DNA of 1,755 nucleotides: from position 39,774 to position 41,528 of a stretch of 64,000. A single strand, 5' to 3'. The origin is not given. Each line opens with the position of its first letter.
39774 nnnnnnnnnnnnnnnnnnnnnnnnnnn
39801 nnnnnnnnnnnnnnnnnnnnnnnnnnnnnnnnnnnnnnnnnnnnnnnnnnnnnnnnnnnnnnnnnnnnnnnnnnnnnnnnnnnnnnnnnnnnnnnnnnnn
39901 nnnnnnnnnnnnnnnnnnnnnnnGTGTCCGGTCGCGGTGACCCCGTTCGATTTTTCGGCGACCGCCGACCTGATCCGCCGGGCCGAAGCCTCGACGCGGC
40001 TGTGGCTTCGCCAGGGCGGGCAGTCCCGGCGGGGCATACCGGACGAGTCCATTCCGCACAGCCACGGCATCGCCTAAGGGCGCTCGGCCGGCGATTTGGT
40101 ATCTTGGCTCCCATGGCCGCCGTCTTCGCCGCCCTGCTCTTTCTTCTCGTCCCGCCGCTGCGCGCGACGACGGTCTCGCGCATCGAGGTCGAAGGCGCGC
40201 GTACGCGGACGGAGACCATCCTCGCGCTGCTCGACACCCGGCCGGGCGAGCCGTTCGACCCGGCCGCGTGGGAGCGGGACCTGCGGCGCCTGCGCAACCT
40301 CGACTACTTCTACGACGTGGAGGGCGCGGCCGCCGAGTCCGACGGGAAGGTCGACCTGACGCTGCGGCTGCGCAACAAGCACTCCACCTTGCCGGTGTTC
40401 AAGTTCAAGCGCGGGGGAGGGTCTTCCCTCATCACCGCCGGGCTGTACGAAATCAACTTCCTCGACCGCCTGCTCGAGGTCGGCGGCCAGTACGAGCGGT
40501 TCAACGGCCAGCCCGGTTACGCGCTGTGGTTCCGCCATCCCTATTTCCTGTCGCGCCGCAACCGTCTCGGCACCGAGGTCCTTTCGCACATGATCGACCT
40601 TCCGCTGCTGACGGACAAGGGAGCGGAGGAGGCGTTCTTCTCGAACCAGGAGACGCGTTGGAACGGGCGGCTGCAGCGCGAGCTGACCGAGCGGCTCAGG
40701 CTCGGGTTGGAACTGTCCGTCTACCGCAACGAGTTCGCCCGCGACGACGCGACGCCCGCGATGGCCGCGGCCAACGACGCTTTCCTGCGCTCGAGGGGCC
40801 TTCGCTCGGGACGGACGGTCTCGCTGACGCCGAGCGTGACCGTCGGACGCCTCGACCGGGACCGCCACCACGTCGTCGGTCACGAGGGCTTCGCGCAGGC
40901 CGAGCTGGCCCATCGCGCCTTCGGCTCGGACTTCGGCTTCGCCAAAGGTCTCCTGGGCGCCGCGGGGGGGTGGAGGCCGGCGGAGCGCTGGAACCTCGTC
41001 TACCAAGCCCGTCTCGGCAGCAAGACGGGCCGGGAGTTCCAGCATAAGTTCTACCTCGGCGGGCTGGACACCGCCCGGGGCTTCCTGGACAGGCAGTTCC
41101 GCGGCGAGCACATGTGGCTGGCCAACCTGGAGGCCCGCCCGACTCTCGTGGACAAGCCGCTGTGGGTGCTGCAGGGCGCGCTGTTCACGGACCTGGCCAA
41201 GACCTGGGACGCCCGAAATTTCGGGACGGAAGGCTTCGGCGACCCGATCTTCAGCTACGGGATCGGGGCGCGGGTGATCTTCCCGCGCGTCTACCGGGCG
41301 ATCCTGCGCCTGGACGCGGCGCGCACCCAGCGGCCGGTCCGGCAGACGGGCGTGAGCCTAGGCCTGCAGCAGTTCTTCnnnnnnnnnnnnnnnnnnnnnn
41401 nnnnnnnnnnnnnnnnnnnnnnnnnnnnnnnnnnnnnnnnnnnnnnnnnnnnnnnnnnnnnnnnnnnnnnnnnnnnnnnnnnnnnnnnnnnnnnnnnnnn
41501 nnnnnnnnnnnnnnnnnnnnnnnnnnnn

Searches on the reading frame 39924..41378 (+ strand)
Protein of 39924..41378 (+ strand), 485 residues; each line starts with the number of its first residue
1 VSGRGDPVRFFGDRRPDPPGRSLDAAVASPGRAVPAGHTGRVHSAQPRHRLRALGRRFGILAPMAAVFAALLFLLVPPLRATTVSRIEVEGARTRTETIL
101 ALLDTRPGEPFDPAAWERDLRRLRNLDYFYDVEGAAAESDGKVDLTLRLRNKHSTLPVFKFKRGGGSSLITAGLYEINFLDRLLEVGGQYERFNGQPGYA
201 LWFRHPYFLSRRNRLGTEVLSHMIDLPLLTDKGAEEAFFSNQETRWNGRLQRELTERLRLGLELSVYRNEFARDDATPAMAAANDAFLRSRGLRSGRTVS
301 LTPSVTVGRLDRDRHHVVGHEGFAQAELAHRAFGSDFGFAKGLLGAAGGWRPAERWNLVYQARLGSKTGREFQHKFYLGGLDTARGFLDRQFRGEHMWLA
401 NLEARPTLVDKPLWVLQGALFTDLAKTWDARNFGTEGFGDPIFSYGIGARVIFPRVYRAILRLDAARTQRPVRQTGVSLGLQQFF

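Call 52: search_protein_families(library=pfam, proteins=[window:39924-41378:+], max_evalue=0.0001)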
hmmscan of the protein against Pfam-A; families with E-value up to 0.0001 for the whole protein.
window:39924-41378:+ (485 aa): 2 families
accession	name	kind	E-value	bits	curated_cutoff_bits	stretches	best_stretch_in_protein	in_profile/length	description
PF01103.29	Omp85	-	1.8e-14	54.4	24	1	194-454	17-294/325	Omp85 superfamily domain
PF07244.20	POTRA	-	1.6e-10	42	21.3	1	83-149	2-76/79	Surface antigen variable number repeat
